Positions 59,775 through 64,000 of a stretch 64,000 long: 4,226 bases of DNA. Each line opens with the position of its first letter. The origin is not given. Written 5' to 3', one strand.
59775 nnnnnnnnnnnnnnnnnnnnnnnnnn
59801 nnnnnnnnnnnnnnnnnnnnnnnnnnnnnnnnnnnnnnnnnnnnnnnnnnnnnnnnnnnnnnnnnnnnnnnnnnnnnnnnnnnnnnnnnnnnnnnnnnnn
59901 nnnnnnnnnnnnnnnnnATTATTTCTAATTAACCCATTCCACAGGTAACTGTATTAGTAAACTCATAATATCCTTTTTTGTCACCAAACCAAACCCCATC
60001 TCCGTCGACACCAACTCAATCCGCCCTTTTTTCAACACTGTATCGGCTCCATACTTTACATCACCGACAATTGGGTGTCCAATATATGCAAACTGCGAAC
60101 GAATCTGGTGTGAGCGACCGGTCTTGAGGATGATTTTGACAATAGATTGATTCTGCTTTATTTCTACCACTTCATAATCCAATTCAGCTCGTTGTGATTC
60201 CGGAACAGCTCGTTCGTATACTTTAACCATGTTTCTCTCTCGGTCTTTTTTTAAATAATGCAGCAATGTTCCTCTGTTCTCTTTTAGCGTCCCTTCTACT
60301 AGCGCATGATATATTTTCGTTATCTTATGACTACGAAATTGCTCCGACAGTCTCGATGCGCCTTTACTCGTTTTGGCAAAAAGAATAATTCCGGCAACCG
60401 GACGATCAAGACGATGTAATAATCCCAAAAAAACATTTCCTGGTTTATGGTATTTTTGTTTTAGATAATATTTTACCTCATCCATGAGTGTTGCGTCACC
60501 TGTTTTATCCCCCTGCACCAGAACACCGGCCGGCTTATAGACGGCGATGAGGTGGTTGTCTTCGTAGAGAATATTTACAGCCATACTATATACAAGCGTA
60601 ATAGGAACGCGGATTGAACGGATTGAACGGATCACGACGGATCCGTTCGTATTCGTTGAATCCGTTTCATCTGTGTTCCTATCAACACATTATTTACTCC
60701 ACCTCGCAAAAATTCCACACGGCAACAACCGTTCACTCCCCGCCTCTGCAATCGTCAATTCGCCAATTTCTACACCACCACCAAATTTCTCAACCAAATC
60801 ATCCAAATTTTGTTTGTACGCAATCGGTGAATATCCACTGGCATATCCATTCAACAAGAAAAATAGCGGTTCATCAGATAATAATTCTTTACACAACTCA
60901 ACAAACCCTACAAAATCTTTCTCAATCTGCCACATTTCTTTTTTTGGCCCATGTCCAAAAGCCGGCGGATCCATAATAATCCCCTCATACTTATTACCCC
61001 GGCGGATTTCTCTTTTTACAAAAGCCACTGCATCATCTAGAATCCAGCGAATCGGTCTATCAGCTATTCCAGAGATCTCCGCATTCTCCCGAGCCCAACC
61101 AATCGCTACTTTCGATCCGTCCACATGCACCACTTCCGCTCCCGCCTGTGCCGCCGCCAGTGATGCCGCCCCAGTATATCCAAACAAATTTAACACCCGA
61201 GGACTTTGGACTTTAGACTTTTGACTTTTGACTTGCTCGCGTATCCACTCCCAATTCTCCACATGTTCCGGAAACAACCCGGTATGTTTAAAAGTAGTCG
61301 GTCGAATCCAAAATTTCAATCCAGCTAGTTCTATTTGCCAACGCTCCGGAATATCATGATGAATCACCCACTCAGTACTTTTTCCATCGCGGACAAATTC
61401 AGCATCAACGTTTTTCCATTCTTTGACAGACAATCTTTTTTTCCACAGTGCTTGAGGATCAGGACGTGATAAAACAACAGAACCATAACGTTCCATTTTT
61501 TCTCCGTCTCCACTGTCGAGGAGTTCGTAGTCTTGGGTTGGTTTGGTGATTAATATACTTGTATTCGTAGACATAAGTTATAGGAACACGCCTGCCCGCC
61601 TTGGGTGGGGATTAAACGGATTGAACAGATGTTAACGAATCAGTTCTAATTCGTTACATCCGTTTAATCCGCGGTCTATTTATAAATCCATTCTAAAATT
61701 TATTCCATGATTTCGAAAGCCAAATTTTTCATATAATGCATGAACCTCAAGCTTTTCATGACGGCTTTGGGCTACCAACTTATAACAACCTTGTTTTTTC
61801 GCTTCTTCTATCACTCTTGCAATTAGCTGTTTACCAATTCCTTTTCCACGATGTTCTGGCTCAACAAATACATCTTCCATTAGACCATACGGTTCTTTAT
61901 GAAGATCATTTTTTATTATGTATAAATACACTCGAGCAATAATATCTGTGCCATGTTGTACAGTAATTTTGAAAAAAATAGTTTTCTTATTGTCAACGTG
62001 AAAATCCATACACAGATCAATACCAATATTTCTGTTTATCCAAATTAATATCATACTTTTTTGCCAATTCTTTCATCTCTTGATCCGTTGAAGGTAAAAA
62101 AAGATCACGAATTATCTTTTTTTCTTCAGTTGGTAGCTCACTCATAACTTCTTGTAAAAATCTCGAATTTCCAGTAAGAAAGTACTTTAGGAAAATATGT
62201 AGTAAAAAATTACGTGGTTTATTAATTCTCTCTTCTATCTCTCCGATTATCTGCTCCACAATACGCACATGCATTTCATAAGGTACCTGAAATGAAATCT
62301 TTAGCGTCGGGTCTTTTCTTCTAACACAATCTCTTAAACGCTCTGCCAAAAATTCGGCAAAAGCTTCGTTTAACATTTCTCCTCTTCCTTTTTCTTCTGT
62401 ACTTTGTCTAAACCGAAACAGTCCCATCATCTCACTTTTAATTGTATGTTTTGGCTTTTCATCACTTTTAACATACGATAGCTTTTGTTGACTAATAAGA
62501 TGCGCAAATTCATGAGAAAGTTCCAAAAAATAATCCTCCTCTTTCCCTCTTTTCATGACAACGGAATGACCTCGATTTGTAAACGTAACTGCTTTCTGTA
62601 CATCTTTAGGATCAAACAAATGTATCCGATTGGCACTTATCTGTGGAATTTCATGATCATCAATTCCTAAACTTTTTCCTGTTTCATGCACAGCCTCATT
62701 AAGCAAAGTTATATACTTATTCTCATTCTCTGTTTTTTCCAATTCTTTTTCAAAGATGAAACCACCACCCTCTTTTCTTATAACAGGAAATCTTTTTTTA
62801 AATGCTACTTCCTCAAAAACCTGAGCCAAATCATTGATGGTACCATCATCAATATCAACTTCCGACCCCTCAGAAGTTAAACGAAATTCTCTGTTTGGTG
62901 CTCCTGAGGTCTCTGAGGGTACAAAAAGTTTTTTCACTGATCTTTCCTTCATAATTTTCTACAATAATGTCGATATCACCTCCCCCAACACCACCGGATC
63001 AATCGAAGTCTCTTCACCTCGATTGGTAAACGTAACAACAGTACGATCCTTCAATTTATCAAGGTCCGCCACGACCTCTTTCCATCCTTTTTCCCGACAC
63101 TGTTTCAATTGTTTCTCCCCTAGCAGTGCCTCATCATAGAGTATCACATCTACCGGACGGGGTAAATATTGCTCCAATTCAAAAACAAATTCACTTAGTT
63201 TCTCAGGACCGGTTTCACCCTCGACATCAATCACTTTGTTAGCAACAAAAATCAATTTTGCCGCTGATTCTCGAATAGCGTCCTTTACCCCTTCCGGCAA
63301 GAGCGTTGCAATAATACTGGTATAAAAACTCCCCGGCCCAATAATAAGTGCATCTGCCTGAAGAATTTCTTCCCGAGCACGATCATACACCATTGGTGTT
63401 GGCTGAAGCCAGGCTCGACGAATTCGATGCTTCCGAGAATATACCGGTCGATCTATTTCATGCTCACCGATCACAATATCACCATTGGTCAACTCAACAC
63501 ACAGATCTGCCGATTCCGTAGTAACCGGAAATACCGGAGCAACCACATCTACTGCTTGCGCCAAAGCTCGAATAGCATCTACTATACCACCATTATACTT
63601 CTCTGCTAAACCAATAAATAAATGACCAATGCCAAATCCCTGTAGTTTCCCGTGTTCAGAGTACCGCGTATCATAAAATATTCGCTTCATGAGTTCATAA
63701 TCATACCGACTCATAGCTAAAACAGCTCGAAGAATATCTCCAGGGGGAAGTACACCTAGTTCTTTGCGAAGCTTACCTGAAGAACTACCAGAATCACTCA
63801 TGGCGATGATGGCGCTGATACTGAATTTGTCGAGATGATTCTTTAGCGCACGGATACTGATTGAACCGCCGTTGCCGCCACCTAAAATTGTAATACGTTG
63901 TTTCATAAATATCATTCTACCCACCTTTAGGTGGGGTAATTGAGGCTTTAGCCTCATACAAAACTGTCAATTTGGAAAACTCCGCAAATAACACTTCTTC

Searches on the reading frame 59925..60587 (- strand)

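Call 13: search_protein_families(library=pfam, proteins=[window:59925-60587:-])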
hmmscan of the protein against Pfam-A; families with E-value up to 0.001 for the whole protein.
window:59925-60587:- (220 aa): 1 family
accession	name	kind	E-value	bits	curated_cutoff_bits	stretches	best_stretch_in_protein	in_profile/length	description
PF00849.27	PseudoU_synth_2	-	2.7e-33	115.8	26.8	1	12-167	1-151/152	RNA pseudouridylate synthase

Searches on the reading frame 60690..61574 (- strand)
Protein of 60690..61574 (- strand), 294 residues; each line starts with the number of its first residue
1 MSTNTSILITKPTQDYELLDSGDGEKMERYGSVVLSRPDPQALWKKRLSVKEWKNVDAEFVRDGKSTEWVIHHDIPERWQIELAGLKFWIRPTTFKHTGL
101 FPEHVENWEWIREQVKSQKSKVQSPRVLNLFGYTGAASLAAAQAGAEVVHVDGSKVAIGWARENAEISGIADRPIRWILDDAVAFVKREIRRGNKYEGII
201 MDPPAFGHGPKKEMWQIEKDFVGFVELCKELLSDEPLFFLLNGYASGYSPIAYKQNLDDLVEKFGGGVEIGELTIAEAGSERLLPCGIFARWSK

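Call 13: search_protein_families(library=pfam, proteins=[window:60690-61574:-])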
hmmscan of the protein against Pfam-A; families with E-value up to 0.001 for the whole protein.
window:60690-61574:- (294 aa): 2 families
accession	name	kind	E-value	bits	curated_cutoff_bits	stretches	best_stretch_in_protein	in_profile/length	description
PF10672.15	Methyltrans_SAM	-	4.5e-15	56.1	27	1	62-210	70-210/286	S-adenosylmethionine-dependent methyltransferase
PF03602.21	Cons_hypoth95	-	2.9e-05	24.3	24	1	120-204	38-122/182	Conserved hypothetical protein 95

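Call 14: find_related_loci(query=window:60690-61574:-, collection=genome_contigs, flank=6000)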
Query window:60690-61574:- (294 aa) in genome_contigs; peptide patterns used: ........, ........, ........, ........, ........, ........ (x = any residue, [..] = any of these).
77 stretches matched a pattern; 40 encode a relative of the query (tblastn E <= 1e-3); 40 distinct loci.
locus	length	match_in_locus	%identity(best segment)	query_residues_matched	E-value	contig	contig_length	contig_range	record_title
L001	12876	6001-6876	68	3-292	5e-139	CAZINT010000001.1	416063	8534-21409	MAG TPA_asm: uncultured Gammaproteobacteria bacterium isolate SRP257259_co1_139 genome assembly, contig: NODE_10_length_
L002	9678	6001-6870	68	6-294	3e-136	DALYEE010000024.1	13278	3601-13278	MAG TPA_asm: Candidatus Magasanikbacteria bacterium isolate CTOTU14245 NODE_1040_length_13278_cov_3.163125, whole genome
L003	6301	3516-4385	68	6-294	2e-135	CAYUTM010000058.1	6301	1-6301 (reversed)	MAG TPA_asm: uncultured Gammaproteobacteria bacterium isolate SRP219642_co6_412 genome assembly, contig: NODE_12852_leng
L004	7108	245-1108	70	4-294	2e-132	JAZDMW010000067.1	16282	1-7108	MAG: Candidatus Magasanikbacteria bacterium isolate MEGAHIT-group-0.681 k141_6141555, whole genome shotgun sequence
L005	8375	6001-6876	68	3-292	2e-130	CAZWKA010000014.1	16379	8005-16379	MAG TPA_asm: uncultured Gammaproteobacteria bacterium isolate SRP286056_co1_500 genome assembly, contig: NODE_4325_lengt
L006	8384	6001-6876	67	3-292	2e-129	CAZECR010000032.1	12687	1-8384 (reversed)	MAG TPA_asm: uncultured Gammaproteobacteria bacterium isolate SRP286056_co1_68 genome assembly, contig: NODE_6263_length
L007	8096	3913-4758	65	7-292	4e-127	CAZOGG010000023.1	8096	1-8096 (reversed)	MAG TPA_asm: uncultured Candidatus Saccharibacteria bacterium isolate SRP286056_co3_452 genome assembly, contig: NODE_11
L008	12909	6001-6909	62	4-294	6e-126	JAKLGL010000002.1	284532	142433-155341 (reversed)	MAG: Patescibacteria group bacterium isolate RA.bin39 RA.bin39_2, whole genome shotgun sequence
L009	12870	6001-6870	63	6-294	1e-124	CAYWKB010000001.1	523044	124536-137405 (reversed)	MAG TPA_asm: uncultured Candidatus Saccharibacteria bacterium isolate SRP292972_co1_57 genome assembly, contig: NODE_22_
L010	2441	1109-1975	60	7-294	8e-128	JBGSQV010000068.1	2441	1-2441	MAG: Candidatus Paceibacteria bacterium isolate JTS-AC341 k141_4349918, whole genome shotgun sequence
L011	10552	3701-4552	61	7-293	3e-121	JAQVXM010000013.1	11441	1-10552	MAG: Candidatus Paceibacterota bacterium isolate STF2_126 NODE_16644_length_11441_cov_4.941046_Sandtown_F2, whole genome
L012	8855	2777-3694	58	5-293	3e-120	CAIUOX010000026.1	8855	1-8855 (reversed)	uncultured bacterium isolate AlinenLipids_bin-8985 genome assembly, contig: bin-8985:26/42, whole genome shotgun sequenc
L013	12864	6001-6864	65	1-294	5e-123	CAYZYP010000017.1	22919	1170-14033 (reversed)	MAG TPA_asm: uncultured Gammaproteobacteria bacterium isolate SRP062349_co5_339 genome assembly, contig: NODE_631_length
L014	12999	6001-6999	54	1-293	1e-118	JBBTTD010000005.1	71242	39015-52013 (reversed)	MAG: Patescibacteria group bacterium isolate H41-bin002_1 H41_bin002_1_000000000005, whole genome shotgun sequence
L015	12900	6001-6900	62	1-293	3e-118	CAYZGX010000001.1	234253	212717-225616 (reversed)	MAG TPA_asm: uncultured Gammaproteobacteria bacterium isolate SRP278252_co1_182 genome assembly, contig: NODE_28_length_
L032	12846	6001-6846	46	13-292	4e-75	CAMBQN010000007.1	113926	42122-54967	MAG: Akkermansia muciniphila isolate MiH-14oct19-36 genome assembly, contig: MiH-14oct19-C155, whole genome shotgun sequ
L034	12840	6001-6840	46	15-292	1e-68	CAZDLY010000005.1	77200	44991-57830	MAG TPA_asm: uncultured Akkermansia sp. isolate SRP272421_co3_415 genome assembly, contig: NODE_305_length_77200_cov_142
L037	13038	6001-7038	53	1-292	6e-113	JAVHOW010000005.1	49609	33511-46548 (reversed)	MAG: Candidatus Paceibacterota bacterium isolate auto_41_21 WB_2019_0_2um_207_length_49609_cov_11, whole genome shotgun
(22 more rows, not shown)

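Call 24: find_encoding_contigs(protein=window:60690-61574:-, flank=10000, max_places=10)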
Protein window:60690-61574:- (294 aa): 7 contigs read that carry it; 6 places shown.
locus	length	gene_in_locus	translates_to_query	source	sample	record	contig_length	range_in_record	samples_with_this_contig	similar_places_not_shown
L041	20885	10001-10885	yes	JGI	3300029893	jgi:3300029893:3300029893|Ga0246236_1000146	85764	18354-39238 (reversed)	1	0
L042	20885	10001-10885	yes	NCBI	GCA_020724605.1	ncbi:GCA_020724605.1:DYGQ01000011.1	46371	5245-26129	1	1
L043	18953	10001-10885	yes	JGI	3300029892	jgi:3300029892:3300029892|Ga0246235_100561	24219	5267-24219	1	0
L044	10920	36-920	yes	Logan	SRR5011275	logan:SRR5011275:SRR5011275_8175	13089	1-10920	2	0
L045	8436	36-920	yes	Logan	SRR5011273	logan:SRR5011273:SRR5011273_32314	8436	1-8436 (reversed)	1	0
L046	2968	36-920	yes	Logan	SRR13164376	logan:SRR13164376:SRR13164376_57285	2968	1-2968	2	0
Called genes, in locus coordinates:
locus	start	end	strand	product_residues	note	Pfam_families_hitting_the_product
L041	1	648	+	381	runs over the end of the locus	-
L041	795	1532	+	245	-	PF01978:TrmB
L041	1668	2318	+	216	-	-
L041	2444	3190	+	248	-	PF00483:NTP_transferase, PF12804:NTP_transf_3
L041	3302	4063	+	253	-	PF00535:Glycos_transf_2, PF10111:Glyco_tranf_2_2, PF13641:Glyco_tranf_2_3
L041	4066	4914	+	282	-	-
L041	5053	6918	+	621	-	PF13230:GATase_4 (weak), PF13522:GATase_6, PF13537:GATase_7, PF01380:SIS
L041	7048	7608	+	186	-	-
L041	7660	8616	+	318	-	PF01933:CofD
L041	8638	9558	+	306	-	-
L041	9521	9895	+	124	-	PF00583:Acetyltransf_1, PF13508:Acetyltransf_7, PF14542:Acetyltransf_CG (weak), PF08445:FR47 (weak), PF13673:Acetyltransf_10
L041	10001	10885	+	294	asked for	PF10672:Methyltrans_SAM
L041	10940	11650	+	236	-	PF00849:PseudoU_synth_2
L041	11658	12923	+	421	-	-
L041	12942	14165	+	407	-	PF08442:ATP-grasp_2, PF24948:Citrate_synth_N, PF16114:Citrate_bind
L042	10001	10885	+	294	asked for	PF10672:Methyltrans_SAM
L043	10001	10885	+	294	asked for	PF10672:Methyltrans_SAM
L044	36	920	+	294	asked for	PF10672:Methyltrans_SAM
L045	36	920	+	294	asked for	PF10672:Methyltrans_SAM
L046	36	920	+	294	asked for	PF10672:Methyltrans_SAM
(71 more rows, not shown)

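Call 26: find_homologous_proteins(query=window:60690-61574:-, max_evalue=1e-60)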
Query window:60690-61574:- (294 aa): 7862 proteins with E <= 1e-60 among 8000 candidates; the best 120 are listed.
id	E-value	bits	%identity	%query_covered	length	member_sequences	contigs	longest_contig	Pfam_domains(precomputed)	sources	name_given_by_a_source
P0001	4.8e-199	678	100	100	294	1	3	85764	PF10672.16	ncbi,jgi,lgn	-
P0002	4.2e-142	491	71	99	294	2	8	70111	PF10672.16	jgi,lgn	jgi:23S rRNA (cytosine1962-C5)-methyltransferase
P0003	4.2e-137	474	68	99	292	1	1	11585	PF10672.16,PF03602.22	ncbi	-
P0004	1.0e-136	473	68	99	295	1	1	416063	PF10672.16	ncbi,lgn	-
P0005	1.0e-136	473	69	99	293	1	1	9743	PF10672.16,PF03602.22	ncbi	ncbi:MAG: class I SAM-dependent methyltransferase [Parcubacteria group bacterium]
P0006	1.6e-136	472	70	98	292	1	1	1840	PF10672.16,PF03602.22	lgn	-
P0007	1.8e-136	472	70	97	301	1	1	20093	PF10672.16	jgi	-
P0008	3.9e-136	471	67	98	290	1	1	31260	PF10672.16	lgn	-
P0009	4.7e-136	471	68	99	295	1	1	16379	PF10672.16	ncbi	-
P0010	2.4e-135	469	69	98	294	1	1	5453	PF10672.16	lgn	-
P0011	4.3e-135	468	67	99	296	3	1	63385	PF10672.16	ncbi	-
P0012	6.8e-135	467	68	99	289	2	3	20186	PF10672.16,PF03602.22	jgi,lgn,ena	-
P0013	8.8e-135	467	68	99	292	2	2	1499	PF10672.16,PF03602.22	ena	-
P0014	1.0e-134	467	67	99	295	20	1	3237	PF10672.16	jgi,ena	-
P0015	1.1e-134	466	68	100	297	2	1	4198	PF10672.16,PF03602.22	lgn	-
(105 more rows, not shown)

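Call 27: find_encoding_contigs(protein=P0002, flank=10000, max_places=3)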
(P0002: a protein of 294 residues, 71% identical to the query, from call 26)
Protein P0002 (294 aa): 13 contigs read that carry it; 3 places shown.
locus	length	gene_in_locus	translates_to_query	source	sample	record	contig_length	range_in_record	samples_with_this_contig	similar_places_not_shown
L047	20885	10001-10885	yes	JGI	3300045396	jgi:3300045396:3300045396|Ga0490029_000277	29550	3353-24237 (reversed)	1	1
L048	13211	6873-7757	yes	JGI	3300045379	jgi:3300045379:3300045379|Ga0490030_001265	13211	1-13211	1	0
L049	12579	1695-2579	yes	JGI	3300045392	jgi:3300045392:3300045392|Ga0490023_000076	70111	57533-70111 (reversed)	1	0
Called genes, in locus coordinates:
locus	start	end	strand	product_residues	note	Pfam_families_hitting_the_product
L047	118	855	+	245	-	PF01978:TrmB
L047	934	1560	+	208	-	PF00702:Hydrolase (weak)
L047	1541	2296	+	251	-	PF00483:NTP_transferase, PF01128:IspD (weak), PF12804:NTP_transf_3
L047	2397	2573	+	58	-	-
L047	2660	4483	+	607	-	PF13230:GATase_4, PF13522:GATase_6, PF13537:GATase_7, PF01380:SIS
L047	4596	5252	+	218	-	PF00702:Hydrolase, PF12710:HAD (weak), PF13419:HAD_2, PF13242:Hydrolase_like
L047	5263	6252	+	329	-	PF01933:CofD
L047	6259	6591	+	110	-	PF00583:Acetyltransf_1, PF13673:Acetyltransf_10, PF13508:Acetyltransf_7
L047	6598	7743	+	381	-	PF01071:GARS_A (weak), PF08442:ATP-grasp_2, PF13549:ATP-grasp_5 (faint), PF24948:Citrate_synth_N, PF16114:Citrate_bind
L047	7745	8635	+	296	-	PF02629:CoA_binding, PF13380:CoA_binding_2 (weak), PF00549:Ligase_CoA, PF13607:Succ_CoA_lig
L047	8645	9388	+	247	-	PF00285:Citrate_synt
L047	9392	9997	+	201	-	PF00702:Hydrolase (weak)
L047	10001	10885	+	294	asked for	PF10672:Methyltrans_SAM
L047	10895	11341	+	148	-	-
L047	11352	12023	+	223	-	PF00849:PseudoU_synth_2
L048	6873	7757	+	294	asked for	PF10672:Methyltrans_SAM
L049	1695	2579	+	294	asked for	PF10672:Methyltrans_SAM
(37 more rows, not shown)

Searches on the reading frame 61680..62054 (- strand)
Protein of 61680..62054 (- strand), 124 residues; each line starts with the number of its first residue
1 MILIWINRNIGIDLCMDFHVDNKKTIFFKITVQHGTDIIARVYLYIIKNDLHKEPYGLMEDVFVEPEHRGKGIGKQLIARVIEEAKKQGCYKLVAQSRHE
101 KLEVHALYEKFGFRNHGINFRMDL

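Call 13: search_protein_families(library=pfam, proteins=[window:61680-62054:-])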
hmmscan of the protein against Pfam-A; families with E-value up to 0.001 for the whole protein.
window:61680-62054:- (124 aa): 6 families
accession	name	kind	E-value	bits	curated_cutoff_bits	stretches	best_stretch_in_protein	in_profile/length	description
PF00583.31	Acetyltransf_1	-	7.6e-18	65.3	20.7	1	22-113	31-116/116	Acetyltransferase (GNAT) family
PF13508.13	Acetyltransf_7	-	7.7e-15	55.5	27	1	36-114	12-83/84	Acetyltransferase (GNAT) domain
PF13673.13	Acetyltransf_10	-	2.6e-09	37.6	23.6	1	60-120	55-114/128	Acetyltransferase (GNAT) domain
PF08445.16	FR47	-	2.2e-07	31.2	22.1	1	53-116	18-80/86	FR47-like protein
PF14542.12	Acetyltransf_CG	-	4.2e-06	27.2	30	1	60-90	28-58/80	GCN5-related N-acetyl-transferase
PF13527.13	Acetyltransf_9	-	2.7e-05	24.6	25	1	55-113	71-124/127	Acetyltransferase (GNAT) domain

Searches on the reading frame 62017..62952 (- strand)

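Call 13: search_protein_families(library=pfam, proteins=[window:62017-62952:-])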
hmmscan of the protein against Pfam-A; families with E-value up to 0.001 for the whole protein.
window:62017-62952:- (311 aa): 1 family
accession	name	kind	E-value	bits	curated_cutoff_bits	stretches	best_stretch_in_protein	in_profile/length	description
PF07737.17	ATLF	-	0.00046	20.4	27.4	0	116-215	80-184/193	Anthrax toxin lethal factor, N- and C-terminal domain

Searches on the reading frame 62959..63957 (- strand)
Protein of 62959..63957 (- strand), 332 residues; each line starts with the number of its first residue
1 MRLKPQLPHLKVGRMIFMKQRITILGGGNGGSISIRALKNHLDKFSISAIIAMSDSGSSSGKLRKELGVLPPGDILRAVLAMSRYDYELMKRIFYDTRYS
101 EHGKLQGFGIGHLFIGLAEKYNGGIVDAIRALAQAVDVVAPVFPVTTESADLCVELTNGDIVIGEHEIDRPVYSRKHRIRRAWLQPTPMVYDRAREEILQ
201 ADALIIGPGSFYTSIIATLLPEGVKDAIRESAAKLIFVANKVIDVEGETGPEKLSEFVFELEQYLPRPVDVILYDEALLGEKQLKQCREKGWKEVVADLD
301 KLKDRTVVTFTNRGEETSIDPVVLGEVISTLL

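Call 13: search_protein_families(library=pfam, proteins=[window:62959-63957:-])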
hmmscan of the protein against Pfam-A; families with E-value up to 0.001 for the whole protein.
window:62959-63957:- (332 aa): 1 family
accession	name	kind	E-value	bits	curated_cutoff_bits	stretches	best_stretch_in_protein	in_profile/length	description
PF01933.23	CofD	-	1.4e-54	185.7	30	1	22-308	1-283/290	2-phospho-L-lactate transferase CofD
